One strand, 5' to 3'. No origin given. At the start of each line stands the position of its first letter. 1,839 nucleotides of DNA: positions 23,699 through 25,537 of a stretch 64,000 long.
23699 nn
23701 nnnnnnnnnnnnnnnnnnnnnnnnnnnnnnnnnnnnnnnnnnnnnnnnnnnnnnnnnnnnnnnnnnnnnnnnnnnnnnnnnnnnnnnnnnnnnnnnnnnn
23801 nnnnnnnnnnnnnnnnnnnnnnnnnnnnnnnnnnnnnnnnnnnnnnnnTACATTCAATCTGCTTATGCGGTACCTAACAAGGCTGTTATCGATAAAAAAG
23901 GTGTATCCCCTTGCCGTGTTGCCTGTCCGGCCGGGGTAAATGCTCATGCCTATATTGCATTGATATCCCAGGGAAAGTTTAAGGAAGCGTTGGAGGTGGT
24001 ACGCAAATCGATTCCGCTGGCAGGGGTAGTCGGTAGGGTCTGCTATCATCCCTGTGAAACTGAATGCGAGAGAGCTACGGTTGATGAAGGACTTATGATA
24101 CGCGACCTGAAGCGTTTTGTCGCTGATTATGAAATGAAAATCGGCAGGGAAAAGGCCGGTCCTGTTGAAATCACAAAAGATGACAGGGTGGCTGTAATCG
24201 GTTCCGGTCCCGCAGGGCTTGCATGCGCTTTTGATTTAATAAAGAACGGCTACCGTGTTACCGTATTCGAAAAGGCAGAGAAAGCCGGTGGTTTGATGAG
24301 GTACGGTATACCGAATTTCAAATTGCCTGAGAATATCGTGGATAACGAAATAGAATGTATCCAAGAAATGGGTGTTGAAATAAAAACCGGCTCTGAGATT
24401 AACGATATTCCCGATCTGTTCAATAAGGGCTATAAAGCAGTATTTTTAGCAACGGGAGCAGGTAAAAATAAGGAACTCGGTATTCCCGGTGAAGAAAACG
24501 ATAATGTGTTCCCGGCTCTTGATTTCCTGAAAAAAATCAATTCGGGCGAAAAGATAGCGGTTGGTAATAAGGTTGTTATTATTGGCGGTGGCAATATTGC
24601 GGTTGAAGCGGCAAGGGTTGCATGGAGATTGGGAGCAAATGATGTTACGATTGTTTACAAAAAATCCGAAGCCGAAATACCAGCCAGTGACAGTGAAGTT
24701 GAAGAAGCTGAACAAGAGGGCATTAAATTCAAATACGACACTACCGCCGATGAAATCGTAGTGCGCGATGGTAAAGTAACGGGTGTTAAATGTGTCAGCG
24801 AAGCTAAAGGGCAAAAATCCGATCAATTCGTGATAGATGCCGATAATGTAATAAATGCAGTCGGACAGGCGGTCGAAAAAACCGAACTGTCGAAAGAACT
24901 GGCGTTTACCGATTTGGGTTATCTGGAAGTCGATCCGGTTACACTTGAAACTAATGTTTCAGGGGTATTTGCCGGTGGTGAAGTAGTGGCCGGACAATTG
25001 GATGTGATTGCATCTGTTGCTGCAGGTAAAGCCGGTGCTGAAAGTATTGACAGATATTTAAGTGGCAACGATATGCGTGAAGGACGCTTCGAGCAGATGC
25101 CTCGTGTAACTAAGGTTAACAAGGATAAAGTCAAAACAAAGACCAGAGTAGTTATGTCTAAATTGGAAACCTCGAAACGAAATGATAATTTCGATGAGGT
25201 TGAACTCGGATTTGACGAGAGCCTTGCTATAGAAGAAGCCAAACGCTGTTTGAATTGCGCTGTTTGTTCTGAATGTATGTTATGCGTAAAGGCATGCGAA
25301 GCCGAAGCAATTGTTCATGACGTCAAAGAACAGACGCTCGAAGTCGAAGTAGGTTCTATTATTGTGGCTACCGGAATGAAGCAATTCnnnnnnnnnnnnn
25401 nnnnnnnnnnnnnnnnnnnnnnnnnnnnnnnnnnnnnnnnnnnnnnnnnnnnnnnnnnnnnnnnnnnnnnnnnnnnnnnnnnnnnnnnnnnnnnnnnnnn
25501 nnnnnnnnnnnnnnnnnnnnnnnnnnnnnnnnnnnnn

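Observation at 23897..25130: HdrA interrupted by a complete GltD/NfnB-like NAD(P)H module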

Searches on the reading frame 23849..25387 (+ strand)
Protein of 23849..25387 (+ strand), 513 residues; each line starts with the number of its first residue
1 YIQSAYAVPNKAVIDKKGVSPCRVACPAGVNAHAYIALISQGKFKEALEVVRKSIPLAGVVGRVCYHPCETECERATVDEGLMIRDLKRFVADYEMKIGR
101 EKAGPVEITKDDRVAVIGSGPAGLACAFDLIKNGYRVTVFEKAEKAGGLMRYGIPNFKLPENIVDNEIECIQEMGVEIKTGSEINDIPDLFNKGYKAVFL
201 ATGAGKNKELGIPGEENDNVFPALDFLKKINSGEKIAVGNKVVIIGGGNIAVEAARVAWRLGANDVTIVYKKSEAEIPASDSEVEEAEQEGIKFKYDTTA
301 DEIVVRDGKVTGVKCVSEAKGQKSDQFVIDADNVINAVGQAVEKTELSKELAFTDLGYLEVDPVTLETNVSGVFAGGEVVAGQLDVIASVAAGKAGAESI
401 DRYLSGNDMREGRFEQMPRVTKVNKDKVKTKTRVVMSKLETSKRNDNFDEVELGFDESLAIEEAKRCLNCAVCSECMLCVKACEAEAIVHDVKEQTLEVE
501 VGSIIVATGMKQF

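Call 32: search_protein_representatives(protein=window:23879-25357:+)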
Query: 493 residues. Proteins with E-value up to 0.001 (for the whole library): 24144; up to 1e-10: 12176; up to 1e-30: 4214. The best 150 are listed.
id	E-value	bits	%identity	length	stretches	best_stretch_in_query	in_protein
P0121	3.5e-158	544.0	55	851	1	6-476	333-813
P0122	1.3e-156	538.8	50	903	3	8-478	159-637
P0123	2.1e-150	518.3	55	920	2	9-253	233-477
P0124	2.5e-146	504.9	53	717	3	7-399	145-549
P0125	5.3e-146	503.8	48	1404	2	2-493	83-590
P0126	5.3e-144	497.2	50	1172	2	10-471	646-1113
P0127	8.4e-143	493.3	51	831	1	10-475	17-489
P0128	6.3e-142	490.4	51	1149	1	5-465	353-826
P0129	1.8e-140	485.6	48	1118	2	3-493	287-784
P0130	2.3e-137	475.4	47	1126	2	2-492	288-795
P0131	6.1e-135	467.4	45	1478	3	3-492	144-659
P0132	5.0e-133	461.1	47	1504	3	3-489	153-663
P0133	8.7e-131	453.7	45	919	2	4-492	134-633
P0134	1.4e-128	446.4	48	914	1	6-473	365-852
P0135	3.9e-128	444.9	48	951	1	3-462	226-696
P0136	6.9e-128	444.1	45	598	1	6-481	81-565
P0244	8.9e-101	354.7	39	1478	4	4-492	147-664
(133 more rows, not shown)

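Call 33: search_protein_families(library=ncbifam, proteins=[P0131, P0125, P0129, P0121, P0122, P0136, P0126], max_evalue=1e-20)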
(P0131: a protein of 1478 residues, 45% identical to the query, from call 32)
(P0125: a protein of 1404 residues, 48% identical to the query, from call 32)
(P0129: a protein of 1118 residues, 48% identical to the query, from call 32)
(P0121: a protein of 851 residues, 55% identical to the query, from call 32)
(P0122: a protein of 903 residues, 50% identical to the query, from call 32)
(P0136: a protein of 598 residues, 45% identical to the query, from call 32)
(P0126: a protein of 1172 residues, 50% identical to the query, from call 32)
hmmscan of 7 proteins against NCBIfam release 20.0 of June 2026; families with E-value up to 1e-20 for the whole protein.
P0131 (1478 aa): 25 families
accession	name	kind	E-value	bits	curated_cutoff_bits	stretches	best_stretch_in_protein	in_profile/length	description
NF040770.1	hetero_SS_HdrA2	exception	1.6e-206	687.9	1100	4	1159-1475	312-640/777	CoB-CoM heterodisulfide reductase HdrA2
NF009410.0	PRK12771.1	subfamily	9.8e-172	572.4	516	1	146-661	43-545/566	NAD(P)-binding protein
NF009454.0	PRK12814.1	equivalog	7e-151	503.8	916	1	150-636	101-581/657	putative NADPH-dependent glutamate synthase small subunit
NF041891.1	hdrA_Methbact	equivalog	3.3e-146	488.5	1300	4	1155-1476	305-636/762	ferredoxin:CoB-CoM heterodisulfide reductase subunit HdrA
NF041778.1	hetero_SS_HdrA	equivalog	6.3e-140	467.4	1400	4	1156-1476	319-651/771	ferredoxin:CoB-CoM heterodisulfide reductase subunit HdrA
NF009414.0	PRK12778.1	equivalog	3e-133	445.7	1103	1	151-558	337-751/752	bifunctional dihydroorotate dehydrogenase B NAD binding subunit/NADPH-dependent glutamate synthase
TIGR01316.1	gltA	equivalog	4.3e-126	421.3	471.75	1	148-556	33-449/449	NADPH-dependent glutamate synthase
TIGR03315.1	Se_ygfK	equivalog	2.1e-111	373.1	835.3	1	151-657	445-920/1012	putative selenate reductase subunit YgfK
NF010590.0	PRK13984.1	equivalog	1.1e-110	370.6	946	1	153-559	198-609/611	putative oxidoreductase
TIGR01318.1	gltD_gamma_fam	subfamily_domain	2.2e-99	333.2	482.95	1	149-557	46-466/467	glutamate synthase, small subunit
NF009413.0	PRK12775.1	equivalog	1.5e-93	314.4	1895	1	152-558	340-756/1006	putative trifunctional 2-polyprenylphenol hydroxylase/glutamate synthase subunit beta/ferritin domain-containing protein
NF009408.0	PRK12769.1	equivalog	6.6e-93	312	1003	1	151-559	234-654/659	formate-dependent uric acid utilization protein AegA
NF009409.0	PRK12770.1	subfamily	3e-80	270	343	1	240-560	13-354/360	putative glutamate synthase subunit beta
NF009415.0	PRK12779.1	equivalog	8.9e-80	268.8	1519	1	149-552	206-622/944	putative bifunctional glutamate synthase subunit beta/2-polyprenylphenol hydroxylase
TIGR01317.1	GOGAT_sm_gam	subfamily_domain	1.2e-76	258.6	447.7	1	149-559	48-481/485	glutamate synthase small subunit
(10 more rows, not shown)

P0125 (1404 aa): 19 families
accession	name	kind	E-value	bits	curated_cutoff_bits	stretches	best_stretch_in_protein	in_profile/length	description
NF040770.1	hetero_SS_HdrA2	exception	7.3e-275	913.9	1100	4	554-837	284-568/777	CoB-CoM heterodisulfide reductase HdrA2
NF041778.1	hetero_SS_HdrA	equivalog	4.3e-199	663.1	1400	3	552-842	293-582/771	ferredoxin:CoB-CoM heterodisulfide reductase subunit HdrA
NF041891.1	hdrA_Methbact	equivalog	3.8e-189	630.5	1300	3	556-842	283-567/762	ferredoxin:CoB-CoM heterodisulfide reductase subunit HdrA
NF009410.0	PRK12771.1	subfamily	1.5e-172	575.1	516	1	81-589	38-543/566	NAD(P)-binding protein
NF009454.0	PRK12814.1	equivalog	7.2e-155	517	916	1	91-566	102-580/657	putative NADPH-dependent glutamate synthase small subunit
NF009414.0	PRK12778.1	equivalog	2.9e-134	449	1103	1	91-491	337-750/752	bifunctional dihydroorotate dehydrogenase B NAD binding subunit/NADPH-dependent glutamate synthase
TIGR01316.1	gltA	equivalog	6.8e-122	407.5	471.75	1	87-490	32-449/449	NADPH-dependent glutamate synthase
NF010590.0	PRK13984.1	equivalog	1.2e-113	380.4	946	1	93-491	198-607/611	putative oxidoreductase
TIGR03315.1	Se_ygfK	equivalog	9.2e-113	377.6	835.3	1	92-575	446-902/1012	putative selenate reductase subunit YgfK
TIGR01318.1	gltD_gamma_fam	subfamily_domain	1e-97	327.6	482.95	1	89-490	46-465/467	glutamate synthase, small subunit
NF009413.0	PRK12775.1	equivalog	7e-91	305.5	1895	1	91-491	339-755/1006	putative trifunctional 2-polyprenylphenol hydroxylase/glutamate synthase subunit beta/ferritin domain-containing protein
NF009408.0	PRK12769.1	equivalog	9.8e-91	304.8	1003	1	93-490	236-651/659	formate-dependent uric acid utilization protein AegA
NF009409.0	PRK12770.1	subfamily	5.3e-82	275.7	343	1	174-492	12-352/360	putative glutamate synthase subunit beta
NF009415.0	PRK12779.1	equivalog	2.3e-78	264.1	1519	1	95-488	212-624/944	putative bifunctional glutamate synthase subunit beta/2-polyprenylphenol hydroxylase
TIGR01317.1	GOGAT_sm_gam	subfamily_domain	2.6e-77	260.8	447.7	1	89-492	48-480/485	glutamate synthase small subunit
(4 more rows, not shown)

P0129 (1118 aa): 19 families
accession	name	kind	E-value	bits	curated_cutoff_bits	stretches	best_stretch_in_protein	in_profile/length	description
NF040770.1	hetero_SS_HdrA2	exception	7.3e-247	821.3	1100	2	6-302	1-302/777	CoB-CoM heterodisulfide reductase HdrA2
NF041778.1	hetero_SS_HdrA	equivalog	8.4e-177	589.4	1400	2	745-1115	292-651/771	ferredoxin:CoB-CoM heterodisulfide reductase subunit HdrA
NF041891.1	hdrA_Methbact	equivalog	3e-164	548.2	1300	2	747-1115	280-636/762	ferredoxin:CoB-CoM heterodisulfide reductase subunit HdrA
NF009410.0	PRK12771.1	subfamily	1.7e-156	522.1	516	1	286-783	40-543/566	NAD(P)-binding protein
NF009454.0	PRK12814.1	equivalog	6.4e-137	457.6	916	1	293-760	101-580/657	putative NADPH-dependent glutamate synthase small subunit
NF009414.0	PRK12778.1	equivalog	2.6e-117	393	1103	1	294-687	337-748/752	bifunctional dihydroorotate dehydrogenase B NAD binding subunit/NADPH-dependent glutamate synthase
TIGR01316.1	gltA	equivalog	1.1e-105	354.1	471.75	1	293-686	35-447/449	NADPH-dependent glutamate synthase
TIGR03315.1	Se_ygfK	equivalog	3.5e-105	352.5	835.3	1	294-765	445-898/1012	putative selenate reductase subunit YgfK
NF010590.0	PRK13984.1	equivalog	4e-93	312.6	946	1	296-691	198-609/611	putative oxidoreductase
TIGR01318.1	gltD_gamma_fam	subfamily_domain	2.1e-82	277.2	482.95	1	292-688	46-465/467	glutamate synthase, small subunit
NF009413.0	PRK12775.1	equivalog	3.6e-79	266.7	1895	1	295-686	340-752/1006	putative trifunctional 2-polyprenylphenol hydroxylase/glutamate synthase subunit beta/ferritin domain-containing protein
NF009415.0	PRK12779.1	equivalog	1e-74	252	1519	1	292-684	206-622/944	putative bifunctional glutamate synthase subunit beta/2-polyprenylphenol hydroxylase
NF009408.0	PRK12769.1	equivalog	2.2e-74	250.8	1003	1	294-689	234-652/659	formate-dependent uric acid utilization protein AegA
NF009409.0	PRK12770.1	subfamily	5.7e-72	242.8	343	1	382-690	16-352/360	putative glutamate synthase subunit beta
NF009451.0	PRK12809.1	equivalog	1.7e-71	241.3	1154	1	294-689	217-635/639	formate-dependent uric acid utilization protein YgfT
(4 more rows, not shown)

P0121 (851 aa): 20 families
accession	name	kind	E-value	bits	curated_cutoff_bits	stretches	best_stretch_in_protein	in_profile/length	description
NF009410.0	PRK12771.1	subfamily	1.6e-153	512.3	516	1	334-848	45-562/566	NAD(P)-binding protein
NF009454.0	PRK12814.1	equivalog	4.8e-137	458.1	916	1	337-807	102-581/657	putative NADPH-dependent glutamate synthase small subunit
NF009414.0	PRK12778.1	equivalog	3.2e-119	399.3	1103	1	333-734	333-750/752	bifunctional dihydroorotate dehydrogenase B NAD binding subunit/NADPH-dependent glutamate synthase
TIGR01316.1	gltA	equivalog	9.3e-109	364.2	471.75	1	337-733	36-449/449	NADPH-dependent glutamate synthase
TIGR03315.1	Se_ygfK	equivalog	1.7e-103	346.9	835.3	1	338-843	446-935/1012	putative selenate reductase subunit YgfK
NF010590.0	PRK13984.1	equivalog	1.4e-93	314.1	946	1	339-736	198-609/611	putative oxidoreductase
NF009413.0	PRK12775.1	equivalog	9e-86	288.6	1895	1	298-752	304-770/1006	putative trifunctional 2-polyprenylphenol hydroxylase/glutamate synthase subunit beta/ferritin domain-containing protein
TIGR01318.1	gltD_gamma_fam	subfamily_domain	3e-79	266.8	482.95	1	332-734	43-466/467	glutamate synthase, small subunit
NF006183.0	PRK08318.1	equivalog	6.3e-74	249.2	335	1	5-322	4-329/422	NAD-dependent dihydropyrimidine dehydrogenase subunit PreA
NF009408.0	PRK12769.1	equivalog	6.1e-72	242.7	1003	1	336-736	233-654/659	formate-dependent uric acid utilization protein AegA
NF009415.0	PRK12779.1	equivalog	6.8e-72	242.7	1519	1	335-730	206-623/944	putative bifunctional glutamate synthase subunit beta/2-polyprenylphenol hydroxylase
NF009409.0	PRK12770.1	subfamily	2.3e-65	221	343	1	424-736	14-353/360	putative glutamate synthase subunit beta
TIGR01037.2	pyrD_sub1_fam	subfamily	1.4e-63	214.8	270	1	5-312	1-299/300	dihydroorotate dehydrogenase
NF045663.1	diclust_near_Sec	equivalog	2.9e-61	207.5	530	1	336-523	17-201/759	pyridine nucleotide-disulfide oxidoreductase/dicluster-binding protein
NF005574.0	PRK07259.1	equivalog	2.3e-60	204.1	269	1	3-312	3-302/304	dihydroorotate dehydrogenase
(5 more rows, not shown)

P0122 (903 aa): 21 families
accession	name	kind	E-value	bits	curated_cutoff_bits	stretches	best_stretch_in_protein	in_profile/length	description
NF009410.0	PRK12771.1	subfamily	4.7e-152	507.5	516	1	161-649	48-541/566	NAD(P)-binding protein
NF009454.0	PRK12814.1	equivalog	1.1e-144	483.3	916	1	160-629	101-578/657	putative NADPH-dependent glutamate synthase small subunit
NF040770.1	hetero_SS_HdrA2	exception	2.3e-144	482.4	1100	2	614-891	284-562/777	CoB-CoM heterodisulfide reductase HdrA2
NF009414.0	PRK12778.1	equivalog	1.9e-132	443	1103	1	156-558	333-750/752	bifunctional dihydroorotate dehydrogenase B NAD binding subunit/NADPH-dependent glutamate synthase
TIGR01316.1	gltA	equivalog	4.9e-116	388.2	471.75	1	156-557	30-449/449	NADPH-dependent glutamate synthase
TIGR03315.1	Se_ygfK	equivalog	9.2e-104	347.8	835.3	1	160-636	444-901/1012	putative selenate reductase subunit YgfK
NF010590.0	PRK13984.1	equivalog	3.2e-100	336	946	1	150-558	185-607/611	putative oxidoreductase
NF041778.1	hetero_SS_HdrA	equivalog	1.4e-95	320.8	1400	2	624-894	302-575/771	ferredoxin:CoB-CoM heterodisulfide reductase subunit HdrA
NF041891.1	hdrA_Methbact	equivalog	5.4e-95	319.2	1300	2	618-892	285-559/762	ferredoxin:CoB-CoM heterodisulfide reductase subunit HdrA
NF009413.0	PRK12775.1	equivalog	5.8e-95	319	1895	1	150-558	326-755/1006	putative trifunctional 2-polyprenylphenol hydroxylase/glutamate synthase subunit beta/ferritin domain-containing protein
TIGR01318.1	gltD_gamma_fam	subfamily_domain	2.5e-90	303.3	482.95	1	134-558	22-466/467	glutamate synthase, small subunit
NF009415.0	PRK12779.1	equivalog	4.4e-82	276.4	1519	1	158-554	205-623/944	putative bifunctional glutamate synthase subunit beta/2-polyprenylphenol hydroxylase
NF009408.0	PRK12769.1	equivalog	4.5e-82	276.2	1003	1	131-558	204-652/659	formate-dependent uric acid utilization protein AegA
NF009409.0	PRK12770.1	subfamily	9.4e-82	274.9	343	1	249-559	15-352/360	putative glutamate synthase subunit beta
NF009451.0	PRK12809.1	equivalog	2.6e-69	234.1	1154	1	156-552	212-629/639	formate-dependent uric acid utilization protein YgfT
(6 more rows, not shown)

P0136 (598 aa): 15 families
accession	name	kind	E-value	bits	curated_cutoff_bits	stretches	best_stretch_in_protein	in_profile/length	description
NF009410.0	PRK12771.1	subfamily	3.7e-163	544.1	516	1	67-593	30-561/566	NAD(P)-binding protein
NF009454.0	PRK12814.1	equivalog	1.3e-134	450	916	1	85-548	102-574/657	putative NADPH-dependent glutamate synthase small subunit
NF009414.0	PRK12778.1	equivalog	6.9e-123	411.5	1103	1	71-481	326-751/752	bifunctional dihydroorotate dehydrogenase B NAD binding subunit/NADPH-dependent glutamate synthase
TIGR01316.1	gltA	equivalog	7.2e-112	374.4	471.75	1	70-479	22-449/449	NADPH-dependent glutamate synthase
TIGR03315.1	Se_ygfK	equivalog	2e-106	356.6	835.3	1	82-591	442-937/1012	putative selenate reductase subunit YgfK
NF009413.0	PRK12775.1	equivalog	2.1e-96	323.8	1895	1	70-482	327-757/1006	putative trifunctional 2-polyprenylphenol hydroxylase/glutamate synthase subunit beta/ferritin domain-containing protein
NF010590.0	PRK13984.1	equivalog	1.3e-92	311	946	1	86-482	197-609/611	putative oxidoreductase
TIGR01318.1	gltD_gamma_fam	subfamily_domain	1.7e-80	270.9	482.95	1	72-480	38-466/467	glutamate synthase, small subunit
NF009415.0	PRK12779.1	equivalog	1.9e-78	264.4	1519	1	87-495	210-642/944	putative bifunctional glutamate synthase subunit beta/2-polyprenylphenol hydroxylase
NF009408.0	PRK12769.1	equivalog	3.7e-78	263.3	1003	1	57-482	206-654/659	formate-dependent uric acid utilization protein AegA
NF009409.0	PRK12770.1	subfamily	2.2e-71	240.8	343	1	168-483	12-354/360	putative glutamate synthase subunit beta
NF009451.0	PRK12809.1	equivalog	9.6e-67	225.7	1154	1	66-475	201-630/639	formate-dependent uric acid utilization protein YgfT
TIGR01317.1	GOGAT_sm_gam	subfamily_domain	2.3e-63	214.7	447.7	1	73-481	44-480/485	glutamate synthase small subunit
NF045663.1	diclust_near_Sec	equivalog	9.3e-56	189.3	530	1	81-269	14-201/759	pyridine nucleotide-disulfide oxidoreductase/dicluster-binding protein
TIGR03336.1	IOR_alpha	equivalog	1.5e-21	76.4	650.9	0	4-83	487-562/595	indolepyruvate ferredoxin oxidoreductase subunit alpha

P0126 (1172 aa): 21 families
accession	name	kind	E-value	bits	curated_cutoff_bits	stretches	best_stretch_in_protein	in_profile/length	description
NF040770.1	hetero_SS_HdrA2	exception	9.9e-202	672.1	1100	2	242-640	315-732/777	CoB-CoM heterodisulfide reductase HdrA2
NF009410.0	PRK12771.1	subfamily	7.1e-166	553.1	516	1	642-1112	44-521/566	NAD(P)-binding protein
NF009454.0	PRK12814.1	equivalog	1.3e-145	486.4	916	1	645-1112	101-581/657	putative NADPH-dependent glutamate synthase small subunit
NF009414.0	PRK12778.1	equivalog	3.8e-121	405.7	1103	1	645-1040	336-750/752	bifunctional dihydroorotate dehydrogenase B NAD binding subunit/NADPH-dependent glutamate synthase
TIGR01316.1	gltA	equivalog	1.2e-117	393.4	471.75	1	638-1039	28-449/449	NADPH-dependent glutamate synthase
NF041891.1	hdrA_Methbact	equivalog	1.2e-114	384.2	1300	2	283-615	371-702/762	ferredoxin:CoB-CoM heterodisulfide reductase subunit HdrA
NF041778.1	hetero_SS_HdrA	equivalog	1.8e-112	376.6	1400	2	245-614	328-712/771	ferredoxin:CoB-CoM heterodisulfide reductase subunit HdrA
TIGR03315.1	Se_ygfK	equivalog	3.6e-109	365.7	835.3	1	636-1110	431-895/1012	putative selenate reductase subunit YgfK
NF010590.0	PRK13984.1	equivalog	2.2e-103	346.5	946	1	648-1040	198-607/611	putative oxidoreductase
NF009413.0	PRK12775.1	equivalog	3.8e-88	296.4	1895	1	647-1041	340-756/1006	putative trifunctional 2-polyprenylphenol hydroxylase/glutamate synthase subunit beta/ferritin domain-containing protein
TIGR01318.1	gltD_gamma_fam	subfamily_domain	5.5e-87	292.3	482.95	1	645-1040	47-466/467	glutamate synthase, small subunit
NF009409.0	PRK12770.1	subfamily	5.6e-81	272.4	343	1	733-1041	17-352/360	putative glutamate synthase subunit beta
NF009408.0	PRK12769.1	equivalog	3.1e-79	266.8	1003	1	647-1040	235-652/659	formate-dependent uric acid utilization protein AegA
NF009415.0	PRK12779.1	equivalog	3.4e-76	256.9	1519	1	647-1036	209-623/944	putative bifunctional glutamate synthase subunit beta/2-polyprenylphenol hydroxylase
NF009451.0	PRK12809.1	equivalog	1.5e-65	221.7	1154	1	646-1035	217-630/639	formate-dependent uric acid utilization protein YgfT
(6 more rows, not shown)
